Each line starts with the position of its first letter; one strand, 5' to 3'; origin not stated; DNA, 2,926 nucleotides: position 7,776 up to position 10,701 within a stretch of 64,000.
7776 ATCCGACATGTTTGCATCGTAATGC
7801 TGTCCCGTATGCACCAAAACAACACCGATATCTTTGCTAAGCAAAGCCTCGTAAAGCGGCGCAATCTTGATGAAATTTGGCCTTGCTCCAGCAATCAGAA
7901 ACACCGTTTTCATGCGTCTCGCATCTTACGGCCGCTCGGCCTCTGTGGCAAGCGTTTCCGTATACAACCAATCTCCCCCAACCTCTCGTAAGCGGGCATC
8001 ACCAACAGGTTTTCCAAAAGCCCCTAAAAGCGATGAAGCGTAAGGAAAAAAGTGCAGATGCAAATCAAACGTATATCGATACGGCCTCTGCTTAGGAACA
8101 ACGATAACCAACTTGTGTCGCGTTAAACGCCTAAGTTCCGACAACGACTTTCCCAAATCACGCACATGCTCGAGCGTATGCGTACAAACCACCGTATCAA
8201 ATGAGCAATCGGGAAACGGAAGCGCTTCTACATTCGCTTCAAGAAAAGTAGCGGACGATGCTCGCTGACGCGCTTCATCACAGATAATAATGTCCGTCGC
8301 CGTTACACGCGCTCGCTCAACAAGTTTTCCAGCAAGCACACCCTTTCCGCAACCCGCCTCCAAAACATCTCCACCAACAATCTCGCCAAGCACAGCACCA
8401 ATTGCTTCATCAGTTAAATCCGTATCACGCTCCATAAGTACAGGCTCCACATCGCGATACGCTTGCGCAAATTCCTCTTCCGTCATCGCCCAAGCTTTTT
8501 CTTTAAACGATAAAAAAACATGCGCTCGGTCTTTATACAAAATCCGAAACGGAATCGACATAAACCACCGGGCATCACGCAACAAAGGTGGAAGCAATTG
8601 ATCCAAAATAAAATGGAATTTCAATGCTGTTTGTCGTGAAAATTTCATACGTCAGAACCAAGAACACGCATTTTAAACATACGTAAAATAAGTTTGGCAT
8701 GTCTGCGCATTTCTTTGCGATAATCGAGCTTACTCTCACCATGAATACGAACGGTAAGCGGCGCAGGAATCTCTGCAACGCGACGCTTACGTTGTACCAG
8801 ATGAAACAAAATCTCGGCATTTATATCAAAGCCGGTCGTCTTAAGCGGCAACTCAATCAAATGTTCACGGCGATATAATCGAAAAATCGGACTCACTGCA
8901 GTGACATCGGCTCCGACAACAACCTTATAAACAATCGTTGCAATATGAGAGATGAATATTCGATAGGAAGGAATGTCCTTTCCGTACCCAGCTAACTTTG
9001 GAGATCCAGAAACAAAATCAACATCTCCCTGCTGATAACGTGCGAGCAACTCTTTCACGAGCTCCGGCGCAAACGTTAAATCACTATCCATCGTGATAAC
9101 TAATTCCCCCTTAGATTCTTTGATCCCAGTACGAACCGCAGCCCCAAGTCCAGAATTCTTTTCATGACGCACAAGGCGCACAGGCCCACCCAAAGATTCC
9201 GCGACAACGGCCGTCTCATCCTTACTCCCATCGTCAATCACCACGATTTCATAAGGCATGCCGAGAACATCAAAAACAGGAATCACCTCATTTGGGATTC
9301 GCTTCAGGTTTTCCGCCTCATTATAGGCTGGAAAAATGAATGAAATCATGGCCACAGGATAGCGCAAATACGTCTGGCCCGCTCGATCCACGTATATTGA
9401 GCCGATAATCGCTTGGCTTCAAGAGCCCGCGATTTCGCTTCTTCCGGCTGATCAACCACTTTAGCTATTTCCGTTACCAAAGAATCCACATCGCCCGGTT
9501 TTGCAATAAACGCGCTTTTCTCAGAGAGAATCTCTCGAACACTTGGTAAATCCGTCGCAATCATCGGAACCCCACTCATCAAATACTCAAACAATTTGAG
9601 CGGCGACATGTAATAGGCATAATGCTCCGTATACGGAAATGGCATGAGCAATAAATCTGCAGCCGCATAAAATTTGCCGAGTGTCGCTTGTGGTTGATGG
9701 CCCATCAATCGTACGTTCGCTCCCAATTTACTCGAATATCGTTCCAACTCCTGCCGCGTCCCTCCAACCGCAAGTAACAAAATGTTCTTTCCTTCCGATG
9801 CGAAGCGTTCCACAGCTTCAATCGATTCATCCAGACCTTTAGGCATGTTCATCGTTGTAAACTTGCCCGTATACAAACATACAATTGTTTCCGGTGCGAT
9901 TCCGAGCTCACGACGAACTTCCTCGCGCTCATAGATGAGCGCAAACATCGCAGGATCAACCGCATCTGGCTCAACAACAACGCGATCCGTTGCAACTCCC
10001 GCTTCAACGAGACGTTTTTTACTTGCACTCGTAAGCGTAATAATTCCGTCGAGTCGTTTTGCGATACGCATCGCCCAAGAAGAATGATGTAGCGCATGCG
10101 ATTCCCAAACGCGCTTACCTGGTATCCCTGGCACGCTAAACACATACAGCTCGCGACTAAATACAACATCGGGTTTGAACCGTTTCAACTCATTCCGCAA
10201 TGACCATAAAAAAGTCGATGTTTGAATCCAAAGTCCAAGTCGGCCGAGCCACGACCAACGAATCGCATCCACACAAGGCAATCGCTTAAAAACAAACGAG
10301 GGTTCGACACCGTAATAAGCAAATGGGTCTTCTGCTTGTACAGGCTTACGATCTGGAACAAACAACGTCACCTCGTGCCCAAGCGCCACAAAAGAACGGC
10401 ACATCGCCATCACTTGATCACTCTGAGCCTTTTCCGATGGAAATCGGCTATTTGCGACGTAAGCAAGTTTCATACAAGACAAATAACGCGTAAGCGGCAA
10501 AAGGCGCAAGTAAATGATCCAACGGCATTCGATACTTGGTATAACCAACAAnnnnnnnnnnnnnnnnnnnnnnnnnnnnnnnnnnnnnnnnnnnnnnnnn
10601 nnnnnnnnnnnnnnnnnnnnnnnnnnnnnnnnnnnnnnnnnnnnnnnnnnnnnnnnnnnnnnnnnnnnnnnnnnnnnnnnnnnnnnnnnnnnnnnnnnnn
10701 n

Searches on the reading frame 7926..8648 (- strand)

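Call 8: search_protein_families(library=pfam, proteins=[window:7926-8648:-], max_evalue=0.0001)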
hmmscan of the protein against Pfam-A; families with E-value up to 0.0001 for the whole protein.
window:7926-8648:- (240 aa): 7 families
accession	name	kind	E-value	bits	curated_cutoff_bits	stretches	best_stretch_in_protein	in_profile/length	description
PF08241.18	Methyltransf_11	-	3.6e-16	60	21.2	1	96-178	1-89/95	Methyltransferase domain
PF13649.12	Methyltransf_25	-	7.9e-15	55.8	27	1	95-177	1-94/97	Methyltransferase domain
PF13489.12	Methyltransf_23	-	1.2e-09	38.5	27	1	91-187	22-121/164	Methyltransferase domain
PF13847.12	Methyltransf_31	-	2.1e-09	37.6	27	1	94-184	6-109/145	Methyltransferase domain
PF08242.18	Methyltransf_12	-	7.4e-08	33.5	30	1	96-177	1-93/98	Methyltransferase domain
PF01209.24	Ubie_methyltran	-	2.8e-06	27.3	20.1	1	84-213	40-179/233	ubiE/COQ5 methyltransferase family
PF07021.18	MetW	-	8.2e-06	26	21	1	92-185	14-110/193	Methionine biosynthesis protein MetW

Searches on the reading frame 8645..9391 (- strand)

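Call 8: search_protein_families(library=pfam, proteins=[window:8645-9391:-], max_evalue=0.0001)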
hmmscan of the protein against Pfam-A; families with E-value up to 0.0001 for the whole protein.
window:8645-9391:- (248 aa): 2 families
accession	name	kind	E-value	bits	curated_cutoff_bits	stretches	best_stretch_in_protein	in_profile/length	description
PF00535.33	Glycos_transf_2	-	9e-33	114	23.3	1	17-180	1-166/168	Glycosyl transferase family 2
PF13641.12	Glyco_tranf_2_3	-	6.2e-09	36.6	27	1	16-231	3-227/230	Glycosyltransferase like family 2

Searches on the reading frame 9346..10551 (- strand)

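Call 8: search_protein_families(library=pfam, proteins=[window:9346-10551:-], max_evalue=0.0001)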
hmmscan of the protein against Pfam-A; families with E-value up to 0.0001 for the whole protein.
window:9346-10551:- (401 aa): 5 families
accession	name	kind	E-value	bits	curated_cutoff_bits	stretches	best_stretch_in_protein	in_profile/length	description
PF00534.26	Glycos_transf_1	-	9.2e-20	71.3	26.4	1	209-375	2-165/172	Glycosyl transferases group 1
PF13692.12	Glyco_trans_1_4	-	4.3e-19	69.6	27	1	224-367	3-141/142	Glycosyl transferases group 1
PF13439.12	Glyco_transf_4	-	4.5e-13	50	28.5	1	47-200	8-168/170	Glycosyltransferase Family 4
PF13524.12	Glyco_trans_1_2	-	1.1e-10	42.1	25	1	261-396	18-143/144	Glycosyl transferase-like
PF13579.12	Glyco_trans_4_4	-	6e-08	33.6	29.7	1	46-194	6-155/158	Glycosyl transferase 4-like domain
